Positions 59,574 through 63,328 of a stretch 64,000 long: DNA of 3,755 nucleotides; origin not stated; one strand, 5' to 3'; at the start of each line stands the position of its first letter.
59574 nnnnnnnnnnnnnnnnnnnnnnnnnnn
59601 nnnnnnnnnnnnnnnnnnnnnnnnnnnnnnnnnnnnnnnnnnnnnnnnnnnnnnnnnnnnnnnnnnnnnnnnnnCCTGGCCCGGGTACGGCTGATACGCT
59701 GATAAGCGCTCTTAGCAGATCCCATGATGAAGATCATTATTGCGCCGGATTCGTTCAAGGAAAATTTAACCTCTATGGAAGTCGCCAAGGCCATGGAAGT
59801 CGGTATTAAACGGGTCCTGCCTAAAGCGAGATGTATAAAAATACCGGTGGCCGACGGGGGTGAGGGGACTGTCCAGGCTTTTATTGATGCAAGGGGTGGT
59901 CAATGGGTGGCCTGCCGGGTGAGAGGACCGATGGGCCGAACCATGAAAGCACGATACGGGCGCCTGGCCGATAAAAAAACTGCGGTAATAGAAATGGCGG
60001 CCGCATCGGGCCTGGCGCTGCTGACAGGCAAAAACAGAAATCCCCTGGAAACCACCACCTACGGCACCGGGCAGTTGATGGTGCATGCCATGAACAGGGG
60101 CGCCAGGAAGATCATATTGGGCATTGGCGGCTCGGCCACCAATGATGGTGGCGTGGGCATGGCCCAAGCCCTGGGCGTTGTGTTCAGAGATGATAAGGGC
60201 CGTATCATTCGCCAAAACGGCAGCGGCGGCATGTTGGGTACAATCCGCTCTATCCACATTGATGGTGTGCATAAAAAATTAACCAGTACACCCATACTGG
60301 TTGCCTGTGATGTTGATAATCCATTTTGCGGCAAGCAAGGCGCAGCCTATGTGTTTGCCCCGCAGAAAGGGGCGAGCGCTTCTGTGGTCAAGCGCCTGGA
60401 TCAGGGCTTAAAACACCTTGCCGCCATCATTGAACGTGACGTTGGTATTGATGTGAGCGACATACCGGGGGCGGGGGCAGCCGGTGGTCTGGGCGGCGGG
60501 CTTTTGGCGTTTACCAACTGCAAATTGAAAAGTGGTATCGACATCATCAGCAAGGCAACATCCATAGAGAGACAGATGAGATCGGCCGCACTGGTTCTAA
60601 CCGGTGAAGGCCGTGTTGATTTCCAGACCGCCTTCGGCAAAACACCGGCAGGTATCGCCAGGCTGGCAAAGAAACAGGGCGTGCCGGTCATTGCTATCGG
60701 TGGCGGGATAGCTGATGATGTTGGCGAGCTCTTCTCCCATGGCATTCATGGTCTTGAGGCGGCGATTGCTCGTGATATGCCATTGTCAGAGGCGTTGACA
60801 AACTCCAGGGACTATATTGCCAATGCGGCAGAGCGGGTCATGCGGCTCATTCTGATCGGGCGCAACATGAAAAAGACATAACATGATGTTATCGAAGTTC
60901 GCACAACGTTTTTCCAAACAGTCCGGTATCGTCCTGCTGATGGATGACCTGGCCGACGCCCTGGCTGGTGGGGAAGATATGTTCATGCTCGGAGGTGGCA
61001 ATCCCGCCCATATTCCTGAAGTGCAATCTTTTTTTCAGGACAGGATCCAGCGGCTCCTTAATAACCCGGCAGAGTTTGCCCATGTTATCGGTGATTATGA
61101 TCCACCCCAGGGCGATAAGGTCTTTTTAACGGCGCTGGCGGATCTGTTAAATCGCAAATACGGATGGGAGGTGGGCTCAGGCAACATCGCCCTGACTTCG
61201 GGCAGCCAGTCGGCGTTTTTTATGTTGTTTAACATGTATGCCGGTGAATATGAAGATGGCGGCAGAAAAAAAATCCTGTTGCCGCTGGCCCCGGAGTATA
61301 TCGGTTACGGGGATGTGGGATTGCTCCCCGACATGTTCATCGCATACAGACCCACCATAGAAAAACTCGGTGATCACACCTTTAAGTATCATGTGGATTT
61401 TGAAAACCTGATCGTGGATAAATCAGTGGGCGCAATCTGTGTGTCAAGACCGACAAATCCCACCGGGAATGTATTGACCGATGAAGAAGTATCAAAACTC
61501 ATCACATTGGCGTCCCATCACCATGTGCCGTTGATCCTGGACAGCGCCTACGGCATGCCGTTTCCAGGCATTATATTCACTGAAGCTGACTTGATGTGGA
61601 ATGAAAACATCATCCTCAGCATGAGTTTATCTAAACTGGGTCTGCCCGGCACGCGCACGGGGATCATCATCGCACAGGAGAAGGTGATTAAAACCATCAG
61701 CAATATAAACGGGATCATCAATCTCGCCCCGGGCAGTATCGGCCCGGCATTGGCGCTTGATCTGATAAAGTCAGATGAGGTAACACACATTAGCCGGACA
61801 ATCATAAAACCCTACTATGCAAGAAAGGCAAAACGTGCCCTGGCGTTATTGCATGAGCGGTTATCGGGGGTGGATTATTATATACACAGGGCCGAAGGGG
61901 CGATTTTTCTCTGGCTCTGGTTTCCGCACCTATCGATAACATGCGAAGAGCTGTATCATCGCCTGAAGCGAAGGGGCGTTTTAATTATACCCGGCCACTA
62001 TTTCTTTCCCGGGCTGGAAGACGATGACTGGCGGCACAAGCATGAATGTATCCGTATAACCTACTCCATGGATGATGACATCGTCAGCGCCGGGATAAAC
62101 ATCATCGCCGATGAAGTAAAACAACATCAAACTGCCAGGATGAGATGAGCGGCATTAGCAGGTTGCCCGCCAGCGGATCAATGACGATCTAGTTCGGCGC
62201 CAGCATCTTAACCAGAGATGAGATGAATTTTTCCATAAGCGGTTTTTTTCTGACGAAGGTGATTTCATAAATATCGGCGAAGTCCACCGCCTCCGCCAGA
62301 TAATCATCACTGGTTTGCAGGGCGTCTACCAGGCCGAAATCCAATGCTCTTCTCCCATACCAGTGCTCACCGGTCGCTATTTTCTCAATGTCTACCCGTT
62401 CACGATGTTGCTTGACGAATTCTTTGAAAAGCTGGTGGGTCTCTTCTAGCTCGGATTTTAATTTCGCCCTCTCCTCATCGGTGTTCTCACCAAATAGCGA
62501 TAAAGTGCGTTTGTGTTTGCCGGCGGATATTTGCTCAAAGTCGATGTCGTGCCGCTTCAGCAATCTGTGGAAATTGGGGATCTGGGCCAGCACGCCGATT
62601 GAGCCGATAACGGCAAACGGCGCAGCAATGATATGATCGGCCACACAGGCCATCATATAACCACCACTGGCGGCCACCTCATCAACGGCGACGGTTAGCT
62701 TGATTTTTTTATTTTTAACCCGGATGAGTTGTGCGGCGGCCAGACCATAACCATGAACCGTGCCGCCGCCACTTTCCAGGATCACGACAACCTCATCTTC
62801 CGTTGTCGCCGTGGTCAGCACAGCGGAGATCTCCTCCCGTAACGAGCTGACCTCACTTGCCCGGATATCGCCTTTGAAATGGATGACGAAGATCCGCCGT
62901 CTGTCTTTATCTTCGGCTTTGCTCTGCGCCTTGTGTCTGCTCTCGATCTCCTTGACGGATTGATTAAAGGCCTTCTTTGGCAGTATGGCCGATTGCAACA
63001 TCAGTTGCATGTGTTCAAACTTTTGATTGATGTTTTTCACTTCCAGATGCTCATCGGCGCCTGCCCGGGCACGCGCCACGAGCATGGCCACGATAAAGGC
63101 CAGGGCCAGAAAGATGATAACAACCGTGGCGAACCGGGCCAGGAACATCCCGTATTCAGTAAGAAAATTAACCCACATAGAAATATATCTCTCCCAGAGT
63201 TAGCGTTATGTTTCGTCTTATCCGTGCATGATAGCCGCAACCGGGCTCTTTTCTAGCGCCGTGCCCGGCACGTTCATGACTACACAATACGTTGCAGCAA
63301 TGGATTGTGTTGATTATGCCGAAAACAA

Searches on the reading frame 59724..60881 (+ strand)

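Call 35: search_protein_families(library=pfam, proteins=[window:59724-60881:+], max_evalue=0.001)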
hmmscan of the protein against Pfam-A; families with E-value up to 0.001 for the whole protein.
window:59724-60881:+ (385 aa): 1 family
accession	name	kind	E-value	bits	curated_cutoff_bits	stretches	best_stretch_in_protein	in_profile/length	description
PF02595.20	Gly_kinase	-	5.5e-143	476.8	23.3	1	4-376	1-371/372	Glycerate kinase family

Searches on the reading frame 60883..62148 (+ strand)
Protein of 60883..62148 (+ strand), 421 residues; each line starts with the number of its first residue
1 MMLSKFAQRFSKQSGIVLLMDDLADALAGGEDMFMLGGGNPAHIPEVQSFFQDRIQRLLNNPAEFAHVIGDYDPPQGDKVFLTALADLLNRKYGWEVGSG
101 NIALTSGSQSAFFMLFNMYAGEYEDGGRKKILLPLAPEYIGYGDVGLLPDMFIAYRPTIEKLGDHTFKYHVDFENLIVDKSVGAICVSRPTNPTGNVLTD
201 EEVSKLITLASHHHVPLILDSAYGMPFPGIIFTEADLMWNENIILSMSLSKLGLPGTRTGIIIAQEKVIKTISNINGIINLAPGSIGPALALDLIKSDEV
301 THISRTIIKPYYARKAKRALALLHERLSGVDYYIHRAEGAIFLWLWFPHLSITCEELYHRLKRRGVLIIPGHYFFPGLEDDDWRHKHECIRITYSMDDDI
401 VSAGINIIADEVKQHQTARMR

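Call 35: search_protein_families(library=pfam, proteins=[window:60883-62148:+], max_evalue=0.001)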
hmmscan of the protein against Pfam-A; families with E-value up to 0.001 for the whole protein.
window:60883-62148:+ (421 aa): 1 family
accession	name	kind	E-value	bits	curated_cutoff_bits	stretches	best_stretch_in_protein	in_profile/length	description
PF00155.27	Aminotran_1_2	-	9.6e-25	88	19.7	1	69-400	35-353/361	Aminotransferase class I and II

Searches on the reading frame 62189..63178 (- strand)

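Call 35: search_protein_families(library=pfam, proteins=[window:62189-63178:-], max_evalue=0.001)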
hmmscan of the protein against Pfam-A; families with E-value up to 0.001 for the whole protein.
window:62189-63178:- (329 aa): 3 families
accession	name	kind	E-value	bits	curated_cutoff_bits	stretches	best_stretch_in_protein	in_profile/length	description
PF08496.15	Peptidase_S49_N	-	8.2e-49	165.9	27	1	4-151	1-147/147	Peptidase family S49 N-terminal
PF01343.23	Peptidase_S49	-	4e-46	157.2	24.9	1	155-298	3-148/154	Peptidase family S49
PF01972.22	SDH_protease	-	1.2e-05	24.9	31.3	1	126-195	90-156/286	ClpP-like SDH-type serine proteinase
